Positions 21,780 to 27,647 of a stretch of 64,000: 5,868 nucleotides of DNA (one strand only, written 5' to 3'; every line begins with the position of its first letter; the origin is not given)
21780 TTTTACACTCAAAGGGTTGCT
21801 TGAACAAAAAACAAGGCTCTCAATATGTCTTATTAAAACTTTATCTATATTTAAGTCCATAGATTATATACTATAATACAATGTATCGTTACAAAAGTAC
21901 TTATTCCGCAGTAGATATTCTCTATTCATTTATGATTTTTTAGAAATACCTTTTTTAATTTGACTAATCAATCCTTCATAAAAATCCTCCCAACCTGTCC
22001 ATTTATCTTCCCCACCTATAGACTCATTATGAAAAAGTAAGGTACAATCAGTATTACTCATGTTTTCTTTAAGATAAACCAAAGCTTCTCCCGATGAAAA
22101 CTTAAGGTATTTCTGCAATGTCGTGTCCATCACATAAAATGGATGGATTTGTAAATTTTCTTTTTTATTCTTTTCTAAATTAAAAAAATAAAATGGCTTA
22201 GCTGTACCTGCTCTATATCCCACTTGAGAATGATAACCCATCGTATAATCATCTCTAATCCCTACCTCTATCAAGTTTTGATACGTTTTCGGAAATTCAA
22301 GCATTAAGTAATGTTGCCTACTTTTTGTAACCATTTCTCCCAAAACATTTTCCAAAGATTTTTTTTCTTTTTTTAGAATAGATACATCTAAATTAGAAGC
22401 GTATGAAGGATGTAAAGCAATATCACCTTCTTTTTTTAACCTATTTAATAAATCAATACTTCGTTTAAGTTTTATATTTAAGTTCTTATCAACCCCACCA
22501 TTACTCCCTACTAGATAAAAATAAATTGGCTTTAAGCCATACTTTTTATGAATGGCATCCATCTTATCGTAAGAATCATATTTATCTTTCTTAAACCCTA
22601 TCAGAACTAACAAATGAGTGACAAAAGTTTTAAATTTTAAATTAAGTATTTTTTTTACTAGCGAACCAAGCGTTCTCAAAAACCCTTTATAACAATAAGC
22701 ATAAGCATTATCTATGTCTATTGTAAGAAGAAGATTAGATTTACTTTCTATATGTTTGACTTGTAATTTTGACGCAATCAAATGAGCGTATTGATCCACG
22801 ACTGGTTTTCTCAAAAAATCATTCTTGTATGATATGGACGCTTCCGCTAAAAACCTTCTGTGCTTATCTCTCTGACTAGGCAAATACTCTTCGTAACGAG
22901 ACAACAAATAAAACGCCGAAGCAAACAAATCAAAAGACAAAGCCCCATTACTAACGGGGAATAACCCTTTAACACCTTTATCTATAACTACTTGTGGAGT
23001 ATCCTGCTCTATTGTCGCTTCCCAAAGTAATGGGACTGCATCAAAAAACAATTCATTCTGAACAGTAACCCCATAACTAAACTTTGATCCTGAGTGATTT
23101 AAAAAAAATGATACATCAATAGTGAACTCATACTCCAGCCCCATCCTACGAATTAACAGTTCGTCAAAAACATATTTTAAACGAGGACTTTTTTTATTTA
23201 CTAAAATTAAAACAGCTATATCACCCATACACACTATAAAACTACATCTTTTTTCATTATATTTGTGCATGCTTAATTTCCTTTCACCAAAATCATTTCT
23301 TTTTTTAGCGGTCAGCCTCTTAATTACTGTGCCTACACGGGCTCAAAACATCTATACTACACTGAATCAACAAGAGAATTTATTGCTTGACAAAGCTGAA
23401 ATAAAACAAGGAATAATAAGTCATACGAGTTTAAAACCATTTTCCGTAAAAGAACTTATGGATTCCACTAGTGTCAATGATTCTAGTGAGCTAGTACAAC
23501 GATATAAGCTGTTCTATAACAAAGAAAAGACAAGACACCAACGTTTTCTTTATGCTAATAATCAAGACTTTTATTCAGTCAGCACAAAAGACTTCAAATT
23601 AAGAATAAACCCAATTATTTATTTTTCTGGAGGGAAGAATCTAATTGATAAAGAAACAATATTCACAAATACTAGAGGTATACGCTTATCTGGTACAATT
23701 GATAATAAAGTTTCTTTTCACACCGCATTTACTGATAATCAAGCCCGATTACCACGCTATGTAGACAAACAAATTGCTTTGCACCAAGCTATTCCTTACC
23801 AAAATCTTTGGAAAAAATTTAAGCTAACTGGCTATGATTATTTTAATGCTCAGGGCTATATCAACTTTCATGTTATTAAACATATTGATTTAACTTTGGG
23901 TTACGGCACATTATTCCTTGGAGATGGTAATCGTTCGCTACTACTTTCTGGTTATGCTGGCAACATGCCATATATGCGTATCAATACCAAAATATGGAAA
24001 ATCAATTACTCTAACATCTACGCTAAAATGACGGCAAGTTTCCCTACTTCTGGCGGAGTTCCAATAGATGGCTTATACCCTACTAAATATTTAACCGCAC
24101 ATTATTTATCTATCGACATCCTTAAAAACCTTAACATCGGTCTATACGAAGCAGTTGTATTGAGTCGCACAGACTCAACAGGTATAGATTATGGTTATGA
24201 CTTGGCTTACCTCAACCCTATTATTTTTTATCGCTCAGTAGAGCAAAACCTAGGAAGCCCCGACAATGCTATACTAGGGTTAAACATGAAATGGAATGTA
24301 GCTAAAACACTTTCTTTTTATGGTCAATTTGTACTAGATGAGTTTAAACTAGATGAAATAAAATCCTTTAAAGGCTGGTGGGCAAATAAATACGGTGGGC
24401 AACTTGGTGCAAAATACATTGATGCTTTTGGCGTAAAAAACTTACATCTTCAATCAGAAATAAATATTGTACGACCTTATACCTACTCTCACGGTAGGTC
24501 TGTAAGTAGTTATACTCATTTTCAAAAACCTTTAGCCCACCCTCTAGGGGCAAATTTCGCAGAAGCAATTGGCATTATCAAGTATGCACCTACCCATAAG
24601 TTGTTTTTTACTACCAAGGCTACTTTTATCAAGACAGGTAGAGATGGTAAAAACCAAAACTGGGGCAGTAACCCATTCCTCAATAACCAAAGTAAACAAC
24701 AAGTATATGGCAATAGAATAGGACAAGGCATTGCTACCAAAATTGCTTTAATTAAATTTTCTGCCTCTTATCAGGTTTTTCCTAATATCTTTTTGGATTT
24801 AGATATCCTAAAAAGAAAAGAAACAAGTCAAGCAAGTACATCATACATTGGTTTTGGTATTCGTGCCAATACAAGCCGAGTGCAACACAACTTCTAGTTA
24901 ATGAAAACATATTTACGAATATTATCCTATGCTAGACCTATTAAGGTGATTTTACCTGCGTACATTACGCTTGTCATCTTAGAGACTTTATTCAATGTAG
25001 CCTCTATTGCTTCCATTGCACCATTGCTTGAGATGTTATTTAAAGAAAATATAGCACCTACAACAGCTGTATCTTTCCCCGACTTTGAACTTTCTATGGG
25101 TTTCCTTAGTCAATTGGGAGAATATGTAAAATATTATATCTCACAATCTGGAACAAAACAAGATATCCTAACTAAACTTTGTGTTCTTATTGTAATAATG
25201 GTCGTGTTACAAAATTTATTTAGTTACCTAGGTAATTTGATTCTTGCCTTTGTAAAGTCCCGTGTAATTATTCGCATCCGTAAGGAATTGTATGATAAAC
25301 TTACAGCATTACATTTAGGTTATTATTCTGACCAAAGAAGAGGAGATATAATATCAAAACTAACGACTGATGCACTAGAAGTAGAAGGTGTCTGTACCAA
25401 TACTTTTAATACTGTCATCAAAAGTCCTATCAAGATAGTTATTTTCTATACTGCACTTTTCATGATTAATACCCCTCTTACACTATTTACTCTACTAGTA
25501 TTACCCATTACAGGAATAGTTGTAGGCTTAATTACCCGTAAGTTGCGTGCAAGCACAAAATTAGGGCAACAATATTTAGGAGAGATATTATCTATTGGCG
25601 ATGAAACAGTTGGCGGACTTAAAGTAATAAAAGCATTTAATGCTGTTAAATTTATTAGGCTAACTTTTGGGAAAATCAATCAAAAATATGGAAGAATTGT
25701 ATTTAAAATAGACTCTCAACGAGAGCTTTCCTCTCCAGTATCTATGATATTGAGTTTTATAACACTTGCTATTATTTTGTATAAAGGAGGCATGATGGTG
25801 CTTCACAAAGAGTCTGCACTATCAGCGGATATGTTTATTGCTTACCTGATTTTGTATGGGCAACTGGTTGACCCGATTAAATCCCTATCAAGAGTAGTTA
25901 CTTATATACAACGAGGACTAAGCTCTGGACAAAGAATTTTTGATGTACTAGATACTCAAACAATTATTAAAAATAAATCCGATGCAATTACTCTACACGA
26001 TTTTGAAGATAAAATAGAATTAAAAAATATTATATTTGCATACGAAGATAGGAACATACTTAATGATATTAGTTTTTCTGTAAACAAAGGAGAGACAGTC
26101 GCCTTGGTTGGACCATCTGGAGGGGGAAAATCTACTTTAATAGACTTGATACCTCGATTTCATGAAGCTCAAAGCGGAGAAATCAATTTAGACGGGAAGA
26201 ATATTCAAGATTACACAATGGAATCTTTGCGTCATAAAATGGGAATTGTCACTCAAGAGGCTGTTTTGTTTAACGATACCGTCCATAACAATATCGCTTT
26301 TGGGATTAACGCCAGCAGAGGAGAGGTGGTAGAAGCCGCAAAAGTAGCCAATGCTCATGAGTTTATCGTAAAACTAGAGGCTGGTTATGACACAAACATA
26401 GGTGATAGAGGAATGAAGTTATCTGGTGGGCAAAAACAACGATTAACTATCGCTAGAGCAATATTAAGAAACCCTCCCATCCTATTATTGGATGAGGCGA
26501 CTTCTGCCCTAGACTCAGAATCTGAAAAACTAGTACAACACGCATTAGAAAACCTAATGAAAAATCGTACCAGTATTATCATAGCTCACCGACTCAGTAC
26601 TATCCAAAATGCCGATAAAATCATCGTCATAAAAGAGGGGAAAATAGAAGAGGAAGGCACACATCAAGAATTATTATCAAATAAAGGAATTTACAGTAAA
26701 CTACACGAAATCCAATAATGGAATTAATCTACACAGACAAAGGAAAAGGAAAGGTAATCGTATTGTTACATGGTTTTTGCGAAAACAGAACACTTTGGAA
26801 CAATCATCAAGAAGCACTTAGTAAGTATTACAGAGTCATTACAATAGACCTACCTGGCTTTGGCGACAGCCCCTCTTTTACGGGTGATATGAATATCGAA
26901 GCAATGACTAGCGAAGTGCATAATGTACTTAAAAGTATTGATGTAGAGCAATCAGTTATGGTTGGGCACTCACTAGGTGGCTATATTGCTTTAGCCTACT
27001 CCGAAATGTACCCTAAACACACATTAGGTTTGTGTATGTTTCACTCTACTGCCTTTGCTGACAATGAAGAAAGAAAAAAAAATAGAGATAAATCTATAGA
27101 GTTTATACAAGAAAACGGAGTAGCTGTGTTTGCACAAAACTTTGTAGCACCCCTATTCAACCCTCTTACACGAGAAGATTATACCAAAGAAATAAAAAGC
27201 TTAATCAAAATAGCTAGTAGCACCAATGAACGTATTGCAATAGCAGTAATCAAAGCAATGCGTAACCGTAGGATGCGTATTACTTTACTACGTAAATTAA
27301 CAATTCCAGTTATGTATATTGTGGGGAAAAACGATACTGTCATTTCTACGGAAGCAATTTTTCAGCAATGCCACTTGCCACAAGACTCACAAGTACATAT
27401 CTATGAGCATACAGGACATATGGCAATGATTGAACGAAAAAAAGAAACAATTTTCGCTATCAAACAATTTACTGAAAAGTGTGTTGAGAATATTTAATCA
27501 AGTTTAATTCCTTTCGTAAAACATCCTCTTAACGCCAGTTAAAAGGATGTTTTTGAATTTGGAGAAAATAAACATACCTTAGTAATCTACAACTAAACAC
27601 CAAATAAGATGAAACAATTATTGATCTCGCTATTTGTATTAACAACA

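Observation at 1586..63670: Eight-copy dispersed structured repeat with a covarying closing stem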

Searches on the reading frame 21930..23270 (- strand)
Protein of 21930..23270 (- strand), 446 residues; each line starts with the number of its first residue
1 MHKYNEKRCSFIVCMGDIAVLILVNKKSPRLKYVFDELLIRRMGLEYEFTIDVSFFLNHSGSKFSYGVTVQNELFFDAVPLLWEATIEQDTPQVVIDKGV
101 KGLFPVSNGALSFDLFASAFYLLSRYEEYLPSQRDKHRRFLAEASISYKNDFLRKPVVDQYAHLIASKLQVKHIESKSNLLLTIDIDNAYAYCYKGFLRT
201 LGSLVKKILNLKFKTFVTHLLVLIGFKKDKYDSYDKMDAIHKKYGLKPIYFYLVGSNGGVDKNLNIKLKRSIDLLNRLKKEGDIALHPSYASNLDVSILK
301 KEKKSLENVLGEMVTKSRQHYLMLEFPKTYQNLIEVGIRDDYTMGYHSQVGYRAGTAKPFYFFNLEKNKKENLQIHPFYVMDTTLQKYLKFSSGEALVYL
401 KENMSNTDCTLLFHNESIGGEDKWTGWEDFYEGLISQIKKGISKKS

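Call 70: search_protein_families(library=pfam, proteins=[window:21930-23270:-], max_evalue=0.00001)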
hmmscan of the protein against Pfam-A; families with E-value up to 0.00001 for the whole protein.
window:21930-23270:- (446 aa): 1 family
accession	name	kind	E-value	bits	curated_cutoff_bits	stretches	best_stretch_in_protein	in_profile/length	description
PF23019.1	DUF7033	-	9.8e-28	96.8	27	1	112-194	2-89/90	Family of unknown function (DUF7033)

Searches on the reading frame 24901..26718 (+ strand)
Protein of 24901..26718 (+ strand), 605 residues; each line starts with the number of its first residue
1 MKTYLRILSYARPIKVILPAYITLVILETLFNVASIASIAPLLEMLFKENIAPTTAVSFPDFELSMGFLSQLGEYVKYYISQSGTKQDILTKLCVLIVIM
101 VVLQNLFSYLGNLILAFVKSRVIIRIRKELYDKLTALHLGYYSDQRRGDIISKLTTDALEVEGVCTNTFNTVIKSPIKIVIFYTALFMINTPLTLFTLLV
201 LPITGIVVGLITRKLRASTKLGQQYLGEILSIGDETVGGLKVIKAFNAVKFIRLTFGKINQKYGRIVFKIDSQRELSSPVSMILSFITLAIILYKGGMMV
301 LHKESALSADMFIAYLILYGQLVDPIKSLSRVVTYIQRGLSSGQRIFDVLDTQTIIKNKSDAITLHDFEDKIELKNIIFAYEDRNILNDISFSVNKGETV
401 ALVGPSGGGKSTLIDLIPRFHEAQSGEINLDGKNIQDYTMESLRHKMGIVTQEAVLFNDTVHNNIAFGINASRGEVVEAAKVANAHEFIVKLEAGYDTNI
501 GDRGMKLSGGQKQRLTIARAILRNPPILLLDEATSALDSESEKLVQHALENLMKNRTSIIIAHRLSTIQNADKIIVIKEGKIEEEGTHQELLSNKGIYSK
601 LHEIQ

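Call 70: search_protein_families(library=pfam, proteins=[window:24901-26718:+], max_evalue=0.00001)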
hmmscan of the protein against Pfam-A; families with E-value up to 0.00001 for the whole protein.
window:24901-26718:+ (605 aa): 3 families
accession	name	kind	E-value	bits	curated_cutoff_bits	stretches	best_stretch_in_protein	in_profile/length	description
PF00005.33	ABC_tran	-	1.1e-35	123.7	25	1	387-535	1-137/137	ABC transporter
PF00664.28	ABC_membrane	-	3.4e-34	119.2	28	1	67-325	17-273/274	ABC transporter transmembrane region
PF02463.25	SMC_N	-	4.3e-11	43.1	40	1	424-579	107-213/220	RecF/RecN/SMC N terminal domain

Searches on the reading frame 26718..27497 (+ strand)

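Call 70: search_protein_families(library=pfam, proteins=[window:26718-27497:+], max_evalue=0.00001)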
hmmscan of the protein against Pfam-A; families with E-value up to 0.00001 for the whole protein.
window:26718-27497:+ (259 aa): 4 families
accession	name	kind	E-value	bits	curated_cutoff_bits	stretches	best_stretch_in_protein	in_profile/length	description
PF00561.26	Abhydrolase_1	-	3.5e-24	86.2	25.8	1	13-240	2-244/245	alpha/beta hydrolase fold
PF12697.13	Abhydrolase_6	-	7.3e-18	66.5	26.3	1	14-243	1-213/217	Alpha/beta hydrolase family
PF12146.15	Hydrolase_4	-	2.3e-16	60.3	27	1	12-240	5-238/239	Serine aminopeptidase, S33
PF03096.20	Ndr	-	6e-07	28.9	23.3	1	34-212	52-236/283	Ndr family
